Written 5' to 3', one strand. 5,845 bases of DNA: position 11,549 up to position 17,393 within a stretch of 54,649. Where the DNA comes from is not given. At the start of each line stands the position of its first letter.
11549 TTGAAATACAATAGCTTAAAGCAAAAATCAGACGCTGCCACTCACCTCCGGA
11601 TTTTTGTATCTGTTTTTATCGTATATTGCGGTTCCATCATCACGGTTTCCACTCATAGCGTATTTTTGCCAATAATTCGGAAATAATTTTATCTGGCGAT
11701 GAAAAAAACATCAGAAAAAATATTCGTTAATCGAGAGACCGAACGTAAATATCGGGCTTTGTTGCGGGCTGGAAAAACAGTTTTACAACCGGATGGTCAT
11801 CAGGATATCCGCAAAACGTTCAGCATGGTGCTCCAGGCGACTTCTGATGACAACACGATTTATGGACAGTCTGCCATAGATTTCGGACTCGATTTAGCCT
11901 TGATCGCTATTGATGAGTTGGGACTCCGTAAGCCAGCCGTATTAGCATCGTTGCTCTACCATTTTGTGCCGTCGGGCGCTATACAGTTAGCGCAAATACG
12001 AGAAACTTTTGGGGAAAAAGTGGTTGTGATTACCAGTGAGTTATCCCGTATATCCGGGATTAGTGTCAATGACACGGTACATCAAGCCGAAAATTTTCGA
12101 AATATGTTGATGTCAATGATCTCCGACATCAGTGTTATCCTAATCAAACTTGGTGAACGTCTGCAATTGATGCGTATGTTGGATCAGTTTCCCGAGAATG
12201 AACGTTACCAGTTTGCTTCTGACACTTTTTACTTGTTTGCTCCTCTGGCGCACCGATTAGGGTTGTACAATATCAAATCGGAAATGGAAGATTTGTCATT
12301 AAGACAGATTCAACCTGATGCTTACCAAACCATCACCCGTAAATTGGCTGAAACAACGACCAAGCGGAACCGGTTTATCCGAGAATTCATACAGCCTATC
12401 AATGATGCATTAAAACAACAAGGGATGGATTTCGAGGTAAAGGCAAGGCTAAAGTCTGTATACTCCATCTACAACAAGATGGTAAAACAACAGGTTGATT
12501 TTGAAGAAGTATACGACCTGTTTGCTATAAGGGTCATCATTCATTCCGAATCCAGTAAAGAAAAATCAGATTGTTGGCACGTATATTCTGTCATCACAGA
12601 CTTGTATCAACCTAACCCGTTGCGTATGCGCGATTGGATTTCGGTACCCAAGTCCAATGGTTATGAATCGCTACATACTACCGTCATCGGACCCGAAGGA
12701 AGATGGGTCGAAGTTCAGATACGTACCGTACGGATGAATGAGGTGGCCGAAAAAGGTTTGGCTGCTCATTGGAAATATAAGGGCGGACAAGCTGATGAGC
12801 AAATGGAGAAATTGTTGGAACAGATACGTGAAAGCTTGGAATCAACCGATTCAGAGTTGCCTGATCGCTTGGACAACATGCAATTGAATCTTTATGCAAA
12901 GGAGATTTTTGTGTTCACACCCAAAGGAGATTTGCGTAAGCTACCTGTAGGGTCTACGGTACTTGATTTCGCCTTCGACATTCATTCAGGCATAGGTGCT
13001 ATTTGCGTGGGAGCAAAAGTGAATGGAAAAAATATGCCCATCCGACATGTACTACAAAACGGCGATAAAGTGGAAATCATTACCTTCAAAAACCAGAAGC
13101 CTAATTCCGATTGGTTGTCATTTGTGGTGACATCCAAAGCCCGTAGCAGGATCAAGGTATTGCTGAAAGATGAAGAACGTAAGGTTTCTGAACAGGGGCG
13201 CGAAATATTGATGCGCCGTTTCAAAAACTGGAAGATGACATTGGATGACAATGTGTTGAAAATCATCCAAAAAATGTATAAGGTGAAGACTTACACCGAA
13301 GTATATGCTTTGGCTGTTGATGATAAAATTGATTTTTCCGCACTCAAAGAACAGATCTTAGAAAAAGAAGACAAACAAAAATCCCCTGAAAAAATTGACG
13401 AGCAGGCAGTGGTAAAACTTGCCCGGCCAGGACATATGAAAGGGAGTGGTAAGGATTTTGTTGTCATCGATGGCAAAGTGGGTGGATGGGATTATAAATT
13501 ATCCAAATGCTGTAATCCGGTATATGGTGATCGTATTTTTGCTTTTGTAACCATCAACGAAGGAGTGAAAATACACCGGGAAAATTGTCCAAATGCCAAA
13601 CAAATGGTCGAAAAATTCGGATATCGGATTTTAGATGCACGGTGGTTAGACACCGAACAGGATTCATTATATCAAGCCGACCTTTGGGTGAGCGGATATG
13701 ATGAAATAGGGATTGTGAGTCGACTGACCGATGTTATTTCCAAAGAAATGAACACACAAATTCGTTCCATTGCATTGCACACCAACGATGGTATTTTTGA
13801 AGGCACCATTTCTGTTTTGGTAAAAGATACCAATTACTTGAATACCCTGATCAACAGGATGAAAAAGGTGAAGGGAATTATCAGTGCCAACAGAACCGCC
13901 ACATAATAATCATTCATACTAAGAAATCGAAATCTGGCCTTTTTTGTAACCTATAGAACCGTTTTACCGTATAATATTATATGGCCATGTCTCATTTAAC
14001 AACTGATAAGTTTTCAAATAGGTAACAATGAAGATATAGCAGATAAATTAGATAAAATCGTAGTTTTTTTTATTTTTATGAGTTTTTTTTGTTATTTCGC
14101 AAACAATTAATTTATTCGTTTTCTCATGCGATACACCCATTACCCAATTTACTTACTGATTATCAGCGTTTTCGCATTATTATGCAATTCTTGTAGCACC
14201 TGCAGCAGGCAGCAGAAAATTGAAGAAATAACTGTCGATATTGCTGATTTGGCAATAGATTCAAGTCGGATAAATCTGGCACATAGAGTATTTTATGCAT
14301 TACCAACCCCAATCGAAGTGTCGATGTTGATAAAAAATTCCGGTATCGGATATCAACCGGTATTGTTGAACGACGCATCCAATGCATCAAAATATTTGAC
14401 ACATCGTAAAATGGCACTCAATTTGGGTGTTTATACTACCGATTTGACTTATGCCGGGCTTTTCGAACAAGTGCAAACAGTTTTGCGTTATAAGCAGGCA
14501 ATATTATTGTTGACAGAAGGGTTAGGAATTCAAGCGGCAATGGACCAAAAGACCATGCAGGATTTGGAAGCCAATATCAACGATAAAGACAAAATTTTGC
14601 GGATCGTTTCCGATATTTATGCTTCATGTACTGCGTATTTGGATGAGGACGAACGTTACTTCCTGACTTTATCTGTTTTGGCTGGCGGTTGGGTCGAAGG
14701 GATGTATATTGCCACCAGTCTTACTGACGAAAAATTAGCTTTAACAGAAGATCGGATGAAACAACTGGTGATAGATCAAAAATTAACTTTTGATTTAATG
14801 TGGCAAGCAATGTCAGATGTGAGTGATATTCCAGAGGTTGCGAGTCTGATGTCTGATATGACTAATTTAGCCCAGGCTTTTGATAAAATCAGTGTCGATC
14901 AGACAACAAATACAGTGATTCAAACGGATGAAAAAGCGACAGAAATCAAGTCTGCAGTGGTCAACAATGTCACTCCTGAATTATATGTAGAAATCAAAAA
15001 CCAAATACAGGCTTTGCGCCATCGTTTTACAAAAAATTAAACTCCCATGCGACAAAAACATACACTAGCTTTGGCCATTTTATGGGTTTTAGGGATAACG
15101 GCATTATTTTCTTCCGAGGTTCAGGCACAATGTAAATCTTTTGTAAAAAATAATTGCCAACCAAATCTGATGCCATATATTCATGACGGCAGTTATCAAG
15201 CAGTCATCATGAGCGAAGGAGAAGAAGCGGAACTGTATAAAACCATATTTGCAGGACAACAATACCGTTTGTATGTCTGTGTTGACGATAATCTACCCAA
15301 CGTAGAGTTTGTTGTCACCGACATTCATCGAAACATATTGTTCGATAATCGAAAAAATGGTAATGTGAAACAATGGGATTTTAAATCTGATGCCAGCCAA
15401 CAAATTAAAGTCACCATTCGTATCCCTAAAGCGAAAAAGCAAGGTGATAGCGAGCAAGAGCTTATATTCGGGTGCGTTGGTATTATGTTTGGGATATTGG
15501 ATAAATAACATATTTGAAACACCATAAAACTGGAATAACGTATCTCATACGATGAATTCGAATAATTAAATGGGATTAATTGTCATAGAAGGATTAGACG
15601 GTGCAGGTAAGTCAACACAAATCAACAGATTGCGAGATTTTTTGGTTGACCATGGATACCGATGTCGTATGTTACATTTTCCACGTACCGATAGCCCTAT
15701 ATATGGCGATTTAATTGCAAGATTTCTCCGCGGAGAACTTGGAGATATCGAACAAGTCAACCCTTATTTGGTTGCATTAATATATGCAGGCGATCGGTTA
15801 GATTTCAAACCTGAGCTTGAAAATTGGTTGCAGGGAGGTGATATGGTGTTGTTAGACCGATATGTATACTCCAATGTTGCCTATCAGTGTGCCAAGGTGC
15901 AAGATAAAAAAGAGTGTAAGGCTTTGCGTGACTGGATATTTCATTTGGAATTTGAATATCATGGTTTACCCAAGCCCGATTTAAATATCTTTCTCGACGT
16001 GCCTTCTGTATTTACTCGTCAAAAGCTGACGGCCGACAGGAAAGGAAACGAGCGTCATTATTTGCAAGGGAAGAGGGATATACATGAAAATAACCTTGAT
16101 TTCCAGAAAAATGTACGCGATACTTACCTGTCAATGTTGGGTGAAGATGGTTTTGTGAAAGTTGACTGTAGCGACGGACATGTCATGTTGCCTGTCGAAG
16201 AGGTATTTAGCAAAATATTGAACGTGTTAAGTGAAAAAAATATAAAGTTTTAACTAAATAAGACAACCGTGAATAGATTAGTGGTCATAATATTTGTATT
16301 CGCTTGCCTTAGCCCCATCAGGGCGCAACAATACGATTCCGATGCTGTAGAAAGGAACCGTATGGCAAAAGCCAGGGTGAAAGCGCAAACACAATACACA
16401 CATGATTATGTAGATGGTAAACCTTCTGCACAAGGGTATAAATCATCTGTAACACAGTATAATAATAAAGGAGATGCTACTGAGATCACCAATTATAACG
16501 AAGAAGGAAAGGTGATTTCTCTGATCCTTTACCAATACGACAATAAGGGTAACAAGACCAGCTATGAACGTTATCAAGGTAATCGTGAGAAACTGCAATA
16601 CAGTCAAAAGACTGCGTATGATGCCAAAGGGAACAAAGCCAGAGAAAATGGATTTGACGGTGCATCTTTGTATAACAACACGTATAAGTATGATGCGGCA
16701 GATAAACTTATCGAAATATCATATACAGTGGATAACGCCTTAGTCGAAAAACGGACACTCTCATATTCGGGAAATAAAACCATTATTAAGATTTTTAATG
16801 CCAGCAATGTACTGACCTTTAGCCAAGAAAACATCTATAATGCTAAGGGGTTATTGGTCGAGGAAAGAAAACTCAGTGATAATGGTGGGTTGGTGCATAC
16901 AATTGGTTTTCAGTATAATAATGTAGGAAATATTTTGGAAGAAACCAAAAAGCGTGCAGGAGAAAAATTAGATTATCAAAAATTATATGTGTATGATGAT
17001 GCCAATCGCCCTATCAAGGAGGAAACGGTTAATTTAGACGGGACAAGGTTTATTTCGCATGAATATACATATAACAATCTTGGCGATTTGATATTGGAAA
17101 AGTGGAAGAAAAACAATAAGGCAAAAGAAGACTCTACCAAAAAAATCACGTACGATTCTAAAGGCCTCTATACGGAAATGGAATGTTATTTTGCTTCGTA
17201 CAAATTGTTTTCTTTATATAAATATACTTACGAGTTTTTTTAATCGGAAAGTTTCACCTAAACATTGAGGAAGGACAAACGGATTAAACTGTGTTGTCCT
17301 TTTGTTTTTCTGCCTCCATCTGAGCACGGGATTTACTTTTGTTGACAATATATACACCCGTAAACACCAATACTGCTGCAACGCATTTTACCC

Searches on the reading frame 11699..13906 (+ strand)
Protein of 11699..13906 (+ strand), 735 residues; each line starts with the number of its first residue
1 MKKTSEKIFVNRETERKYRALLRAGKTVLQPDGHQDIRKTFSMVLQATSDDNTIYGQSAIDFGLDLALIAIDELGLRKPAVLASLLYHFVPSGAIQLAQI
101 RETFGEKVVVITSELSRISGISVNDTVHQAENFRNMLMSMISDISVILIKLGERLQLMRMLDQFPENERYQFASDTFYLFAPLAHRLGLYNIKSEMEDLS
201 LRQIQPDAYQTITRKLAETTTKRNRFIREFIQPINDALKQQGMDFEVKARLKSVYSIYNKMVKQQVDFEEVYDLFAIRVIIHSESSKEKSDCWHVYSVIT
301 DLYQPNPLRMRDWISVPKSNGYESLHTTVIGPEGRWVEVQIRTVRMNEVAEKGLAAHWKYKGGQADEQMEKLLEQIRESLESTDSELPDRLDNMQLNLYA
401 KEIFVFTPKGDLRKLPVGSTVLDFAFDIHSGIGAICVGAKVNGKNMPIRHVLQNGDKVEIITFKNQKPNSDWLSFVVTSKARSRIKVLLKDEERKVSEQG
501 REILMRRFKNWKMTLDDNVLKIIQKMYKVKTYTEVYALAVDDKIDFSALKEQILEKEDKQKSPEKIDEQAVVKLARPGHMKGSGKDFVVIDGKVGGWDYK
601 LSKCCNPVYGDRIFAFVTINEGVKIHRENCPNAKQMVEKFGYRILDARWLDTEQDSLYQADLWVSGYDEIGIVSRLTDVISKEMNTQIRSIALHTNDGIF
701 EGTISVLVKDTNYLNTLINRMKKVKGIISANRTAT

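Call 27: search_protein_families(library=pfam, proteins=[window:11699-13906:+])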
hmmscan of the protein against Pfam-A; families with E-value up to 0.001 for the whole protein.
window:11699-13906:+ (735 aa): 5 families
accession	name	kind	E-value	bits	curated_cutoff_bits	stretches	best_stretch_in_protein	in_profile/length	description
PF04607.23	RelA_SpoT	-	8e-38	129.6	27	1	250-363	2-111/113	Region found in RelA / SpoT proteins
PF13328.12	HD_4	-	4.6e-28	98.3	27.2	1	47-189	8-155/156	HD domain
PF02824.27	TGS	-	5.6e-21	74.8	22.2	1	403-462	1-60/60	TGS domain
PF13291.12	ACT_4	-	1e-16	61.8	27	1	656-732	3-80/80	ACT domain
PF19296.4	RelA_AH_RIS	-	2e-07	31.7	23.8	1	474-631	2-173/185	RelA/SpoT, AH and RIS domains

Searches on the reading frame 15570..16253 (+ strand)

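Call 27: search_protein_families(library=pfam, proteins=[window:15570-16253:+])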
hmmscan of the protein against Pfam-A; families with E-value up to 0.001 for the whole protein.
window:15570-16253:+ (227 aa): 2 families
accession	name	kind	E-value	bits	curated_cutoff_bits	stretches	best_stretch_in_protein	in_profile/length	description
PF02223.23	Thymidylate_kin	-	2.9e-24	86.2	27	1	6-201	1-175/185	Thymidylate kinase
PF01712.25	dNK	-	4.9e-05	23.6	27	0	88-212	73-201/203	Deoxynucleoside kinase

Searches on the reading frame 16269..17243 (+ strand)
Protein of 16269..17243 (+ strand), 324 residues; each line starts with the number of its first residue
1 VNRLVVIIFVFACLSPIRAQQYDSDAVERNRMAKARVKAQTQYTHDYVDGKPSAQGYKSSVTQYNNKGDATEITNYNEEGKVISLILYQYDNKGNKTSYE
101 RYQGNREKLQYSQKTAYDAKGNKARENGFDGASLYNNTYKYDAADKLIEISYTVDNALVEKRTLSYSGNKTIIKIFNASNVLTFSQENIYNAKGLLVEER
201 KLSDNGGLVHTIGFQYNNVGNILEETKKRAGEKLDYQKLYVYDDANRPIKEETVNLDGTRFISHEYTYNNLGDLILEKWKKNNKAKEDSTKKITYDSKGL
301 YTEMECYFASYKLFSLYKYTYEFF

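Call 26: search_protein_families(library=pfam, proteins=[window:16269-17243:+])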
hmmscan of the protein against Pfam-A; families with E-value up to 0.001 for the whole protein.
window:16269-17243:+ (324 aa): 1 family
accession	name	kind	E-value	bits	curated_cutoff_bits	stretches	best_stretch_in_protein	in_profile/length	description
PF05593.20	RHS_repeat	-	2.5e-05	25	22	0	190-227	1-33/38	RHS Repeat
